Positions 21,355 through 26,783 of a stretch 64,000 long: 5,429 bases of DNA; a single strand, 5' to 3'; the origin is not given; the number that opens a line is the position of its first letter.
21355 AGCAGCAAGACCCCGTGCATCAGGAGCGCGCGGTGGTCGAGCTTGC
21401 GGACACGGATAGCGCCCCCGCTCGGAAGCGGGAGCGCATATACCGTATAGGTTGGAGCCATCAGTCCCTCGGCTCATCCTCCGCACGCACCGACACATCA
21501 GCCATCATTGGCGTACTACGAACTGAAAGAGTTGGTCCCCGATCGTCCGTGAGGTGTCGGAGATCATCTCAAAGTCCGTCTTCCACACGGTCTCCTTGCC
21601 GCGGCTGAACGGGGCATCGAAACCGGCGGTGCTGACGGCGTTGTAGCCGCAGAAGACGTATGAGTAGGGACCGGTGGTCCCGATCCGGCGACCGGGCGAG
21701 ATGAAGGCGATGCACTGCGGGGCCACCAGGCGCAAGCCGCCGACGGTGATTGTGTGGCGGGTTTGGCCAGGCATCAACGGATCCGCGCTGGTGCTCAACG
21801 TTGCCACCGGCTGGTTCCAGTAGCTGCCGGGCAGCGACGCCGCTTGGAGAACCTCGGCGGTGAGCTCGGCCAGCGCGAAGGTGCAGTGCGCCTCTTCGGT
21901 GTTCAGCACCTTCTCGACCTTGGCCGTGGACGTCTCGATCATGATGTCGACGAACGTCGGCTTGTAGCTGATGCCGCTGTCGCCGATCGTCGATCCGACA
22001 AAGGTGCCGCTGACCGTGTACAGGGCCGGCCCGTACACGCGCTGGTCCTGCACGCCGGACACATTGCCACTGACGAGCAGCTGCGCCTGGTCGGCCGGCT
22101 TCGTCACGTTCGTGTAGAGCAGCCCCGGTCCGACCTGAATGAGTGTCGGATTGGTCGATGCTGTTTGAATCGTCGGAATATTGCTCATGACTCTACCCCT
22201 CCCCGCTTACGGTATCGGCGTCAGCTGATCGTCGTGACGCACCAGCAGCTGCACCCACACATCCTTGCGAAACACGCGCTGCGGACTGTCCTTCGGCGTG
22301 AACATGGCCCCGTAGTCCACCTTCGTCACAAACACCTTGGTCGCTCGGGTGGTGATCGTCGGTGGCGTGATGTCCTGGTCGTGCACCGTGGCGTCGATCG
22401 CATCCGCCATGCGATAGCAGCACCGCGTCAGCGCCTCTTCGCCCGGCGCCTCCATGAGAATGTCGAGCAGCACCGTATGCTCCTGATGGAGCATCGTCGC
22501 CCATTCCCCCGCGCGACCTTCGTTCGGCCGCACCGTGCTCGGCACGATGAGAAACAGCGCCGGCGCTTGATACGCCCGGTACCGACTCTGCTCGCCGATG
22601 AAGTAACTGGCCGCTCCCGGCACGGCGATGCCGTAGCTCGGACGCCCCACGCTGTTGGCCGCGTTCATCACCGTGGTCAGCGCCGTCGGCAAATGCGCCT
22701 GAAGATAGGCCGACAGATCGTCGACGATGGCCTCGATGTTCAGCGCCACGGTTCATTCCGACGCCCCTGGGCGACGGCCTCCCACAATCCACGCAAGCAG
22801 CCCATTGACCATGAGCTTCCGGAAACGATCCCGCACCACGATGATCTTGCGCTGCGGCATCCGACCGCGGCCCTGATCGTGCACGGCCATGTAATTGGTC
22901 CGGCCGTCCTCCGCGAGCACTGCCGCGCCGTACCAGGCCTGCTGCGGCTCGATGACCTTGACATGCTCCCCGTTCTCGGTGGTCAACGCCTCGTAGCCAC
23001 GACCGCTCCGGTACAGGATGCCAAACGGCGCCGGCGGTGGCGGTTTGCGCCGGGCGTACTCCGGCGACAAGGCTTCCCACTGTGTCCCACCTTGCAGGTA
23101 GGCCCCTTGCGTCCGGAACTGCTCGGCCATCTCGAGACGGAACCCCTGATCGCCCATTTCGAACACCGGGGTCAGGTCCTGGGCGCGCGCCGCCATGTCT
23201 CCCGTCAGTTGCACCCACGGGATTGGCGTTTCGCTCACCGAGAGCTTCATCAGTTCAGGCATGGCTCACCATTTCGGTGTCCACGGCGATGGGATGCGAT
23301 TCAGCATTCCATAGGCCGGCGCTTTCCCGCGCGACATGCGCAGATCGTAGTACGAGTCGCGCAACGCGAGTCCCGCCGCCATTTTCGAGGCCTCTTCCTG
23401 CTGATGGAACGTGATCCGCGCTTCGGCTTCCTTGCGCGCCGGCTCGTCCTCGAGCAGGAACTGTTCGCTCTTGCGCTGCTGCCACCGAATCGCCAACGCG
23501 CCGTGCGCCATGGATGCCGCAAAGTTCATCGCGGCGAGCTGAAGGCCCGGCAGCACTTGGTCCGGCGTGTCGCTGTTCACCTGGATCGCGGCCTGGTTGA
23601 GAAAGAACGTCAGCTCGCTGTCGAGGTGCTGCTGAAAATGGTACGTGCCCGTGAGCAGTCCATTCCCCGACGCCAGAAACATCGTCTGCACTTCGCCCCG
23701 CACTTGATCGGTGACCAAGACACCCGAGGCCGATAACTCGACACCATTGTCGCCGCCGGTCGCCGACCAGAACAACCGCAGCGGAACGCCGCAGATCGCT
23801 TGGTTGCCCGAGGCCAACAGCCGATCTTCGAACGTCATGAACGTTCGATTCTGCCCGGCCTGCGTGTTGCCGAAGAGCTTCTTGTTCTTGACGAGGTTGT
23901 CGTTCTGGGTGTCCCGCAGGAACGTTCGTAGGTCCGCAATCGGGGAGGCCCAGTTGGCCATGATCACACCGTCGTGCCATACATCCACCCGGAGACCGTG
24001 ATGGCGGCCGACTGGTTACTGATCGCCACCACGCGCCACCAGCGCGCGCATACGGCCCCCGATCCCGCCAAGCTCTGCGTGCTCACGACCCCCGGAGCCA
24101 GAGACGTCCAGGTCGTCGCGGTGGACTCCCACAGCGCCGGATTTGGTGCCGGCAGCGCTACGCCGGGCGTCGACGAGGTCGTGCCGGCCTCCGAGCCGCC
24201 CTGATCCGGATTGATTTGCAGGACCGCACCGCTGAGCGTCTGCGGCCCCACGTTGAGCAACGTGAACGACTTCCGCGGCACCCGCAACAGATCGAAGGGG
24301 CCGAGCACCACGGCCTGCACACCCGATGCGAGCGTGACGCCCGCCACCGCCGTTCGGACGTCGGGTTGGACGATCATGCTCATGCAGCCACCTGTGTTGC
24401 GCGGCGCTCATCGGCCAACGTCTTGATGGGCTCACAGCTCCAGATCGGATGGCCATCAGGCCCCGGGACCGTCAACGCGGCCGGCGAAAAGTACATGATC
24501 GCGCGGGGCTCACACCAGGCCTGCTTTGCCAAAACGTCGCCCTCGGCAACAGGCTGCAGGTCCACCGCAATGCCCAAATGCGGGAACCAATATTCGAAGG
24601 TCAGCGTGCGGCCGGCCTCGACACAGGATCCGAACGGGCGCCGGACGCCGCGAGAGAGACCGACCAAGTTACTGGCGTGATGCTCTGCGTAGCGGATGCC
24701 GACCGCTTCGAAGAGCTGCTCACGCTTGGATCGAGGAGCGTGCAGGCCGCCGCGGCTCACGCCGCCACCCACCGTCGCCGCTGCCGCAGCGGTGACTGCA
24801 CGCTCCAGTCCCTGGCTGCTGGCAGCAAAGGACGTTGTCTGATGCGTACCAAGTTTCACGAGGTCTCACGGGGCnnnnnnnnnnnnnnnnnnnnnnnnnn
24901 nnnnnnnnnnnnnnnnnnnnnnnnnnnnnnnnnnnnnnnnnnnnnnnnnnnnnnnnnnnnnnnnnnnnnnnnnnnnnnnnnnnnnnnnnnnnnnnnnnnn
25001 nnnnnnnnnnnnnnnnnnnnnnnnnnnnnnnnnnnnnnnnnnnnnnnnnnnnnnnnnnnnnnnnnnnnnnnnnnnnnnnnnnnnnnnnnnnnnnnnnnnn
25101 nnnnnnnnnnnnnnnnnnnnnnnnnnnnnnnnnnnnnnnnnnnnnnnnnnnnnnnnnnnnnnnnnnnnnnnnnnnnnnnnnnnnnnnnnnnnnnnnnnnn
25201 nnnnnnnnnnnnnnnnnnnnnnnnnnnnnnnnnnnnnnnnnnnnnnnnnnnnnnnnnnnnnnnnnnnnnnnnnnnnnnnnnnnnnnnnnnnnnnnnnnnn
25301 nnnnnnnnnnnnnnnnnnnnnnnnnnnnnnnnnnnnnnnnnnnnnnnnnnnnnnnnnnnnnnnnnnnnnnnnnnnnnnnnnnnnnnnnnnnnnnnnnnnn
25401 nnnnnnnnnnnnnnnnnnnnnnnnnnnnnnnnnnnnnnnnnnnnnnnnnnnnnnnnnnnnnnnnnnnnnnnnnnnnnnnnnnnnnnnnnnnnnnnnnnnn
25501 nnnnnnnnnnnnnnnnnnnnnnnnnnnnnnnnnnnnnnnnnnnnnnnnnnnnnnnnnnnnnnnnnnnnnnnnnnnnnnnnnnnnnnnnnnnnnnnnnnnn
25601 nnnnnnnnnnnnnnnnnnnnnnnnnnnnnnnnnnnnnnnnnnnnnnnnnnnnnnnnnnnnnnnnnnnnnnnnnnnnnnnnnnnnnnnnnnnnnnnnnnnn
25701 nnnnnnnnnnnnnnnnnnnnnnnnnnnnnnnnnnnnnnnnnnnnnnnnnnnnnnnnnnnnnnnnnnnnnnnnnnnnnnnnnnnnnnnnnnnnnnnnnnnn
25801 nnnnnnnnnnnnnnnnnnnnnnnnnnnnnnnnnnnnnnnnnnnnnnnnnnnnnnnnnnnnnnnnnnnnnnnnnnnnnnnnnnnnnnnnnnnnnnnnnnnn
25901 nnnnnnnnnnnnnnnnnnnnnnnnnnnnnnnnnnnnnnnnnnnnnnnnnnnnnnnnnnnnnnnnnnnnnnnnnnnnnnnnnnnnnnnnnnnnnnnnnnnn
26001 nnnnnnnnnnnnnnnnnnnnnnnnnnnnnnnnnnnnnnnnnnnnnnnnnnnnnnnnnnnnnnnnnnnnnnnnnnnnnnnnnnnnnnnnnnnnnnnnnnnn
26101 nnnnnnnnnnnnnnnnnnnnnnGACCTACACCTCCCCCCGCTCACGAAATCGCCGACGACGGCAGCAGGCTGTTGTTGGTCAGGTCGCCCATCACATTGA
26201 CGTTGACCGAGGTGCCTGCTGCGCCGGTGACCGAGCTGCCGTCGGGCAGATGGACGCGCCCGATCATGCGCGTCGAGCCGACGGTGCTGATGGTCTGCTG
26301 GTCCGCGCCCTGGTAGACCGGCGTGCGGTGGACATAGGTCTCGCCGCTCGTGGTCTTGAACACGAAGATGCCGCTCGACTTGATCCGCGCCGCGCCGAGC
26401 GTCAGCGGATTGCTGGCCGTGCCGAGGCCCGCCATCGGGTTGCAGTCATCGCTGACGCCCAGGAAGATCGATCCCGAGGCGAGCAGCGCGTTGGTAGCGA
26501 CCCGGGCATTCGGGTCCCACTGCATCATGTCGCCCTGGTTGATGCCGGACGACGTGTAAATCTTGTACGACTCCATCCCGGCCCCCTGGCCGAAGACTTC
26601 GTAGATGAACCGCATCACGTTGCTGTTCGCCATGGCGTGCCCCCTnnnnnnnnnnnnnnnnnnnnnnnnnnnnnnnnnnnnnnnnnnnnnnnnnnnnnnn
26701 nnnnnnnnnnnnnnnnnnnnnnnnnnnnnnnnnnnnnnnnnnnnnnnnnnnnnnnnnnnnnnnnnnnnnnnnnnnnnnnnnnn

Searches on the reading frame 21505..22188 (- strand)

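Call 85: search_protein_families(library=phrogs, proteins=[window:21505-22188:-], max_evalue=0.01)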
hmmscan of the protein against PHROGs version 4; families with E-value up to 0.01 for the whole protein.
window:21505-22188:- (227 aa): 2 families
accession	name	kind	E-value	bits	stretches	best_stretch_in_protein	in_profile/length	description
phrog_885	-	tail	2.1e-07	31.3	1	3-117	3-97/338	major tail protein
phrog_2175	-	other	9.3e-05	23.2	1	19-221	10-176/188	protein with Ig domain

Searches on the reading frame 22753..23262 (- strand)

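Call 85: search_protein_families(library=phrogs, proteins=[window:22753-23262:-], max_evalue=0.01)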
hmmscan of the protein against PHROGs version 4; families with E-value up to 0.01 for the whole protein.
window:22753-23262:- (169 aa): 1 family
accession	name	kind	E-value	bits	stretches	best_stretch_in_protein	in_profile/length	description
phrog_26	-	connector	0.00013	22.5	1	47-156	123-223/321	tail completion or Neck1 protein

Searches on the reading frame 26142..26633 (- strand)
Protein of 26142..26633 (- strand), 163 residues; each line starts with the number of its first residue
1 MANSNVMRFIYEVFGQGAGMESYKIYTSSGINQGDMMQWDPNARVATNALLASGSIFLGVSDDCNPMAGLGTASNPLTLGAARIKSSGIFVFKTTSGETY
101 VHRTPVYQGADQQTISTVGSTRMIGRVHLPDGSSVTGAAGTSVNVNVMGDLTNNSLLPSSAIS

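Call 84: search_protein_families(library=pfam, proteins=[window:26142-26633:-], max_evalue=5)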
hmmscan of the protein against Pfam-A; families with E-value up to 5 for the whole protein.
window:26142-26633:- (163 aa): 1 family
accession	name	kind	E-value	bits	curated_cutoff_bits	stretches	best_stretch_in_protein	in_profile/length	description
PF09956.15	Phage_cement_2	-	0.016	16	24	1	27-60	56-87/103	Phage cement protein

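Call 85: search_protein_families(library=phrogs, proteins=[window:26142-26633:-], max_evalue=0.01)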
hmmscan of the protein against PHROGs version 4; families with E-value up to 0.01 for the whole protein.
window:26142-26633:- (163 aa): 0 families

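Call 113: search_solved_structures(query=window:26142-26633:-, max_evalue=10)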
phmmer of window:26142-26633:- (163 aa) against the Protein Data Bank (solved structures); distinct sequences matched with E-value up to 10: 2.
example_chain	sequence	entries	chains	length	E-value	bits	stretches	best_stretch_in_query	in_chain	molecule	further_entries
8tm0_A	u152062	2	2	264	0.4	14.1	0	105-147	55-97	NKG2-D type II integral membrane protein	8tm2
2pqq_A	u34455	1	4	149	1.1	12.8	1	88-149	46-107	Putative transcriptional regulator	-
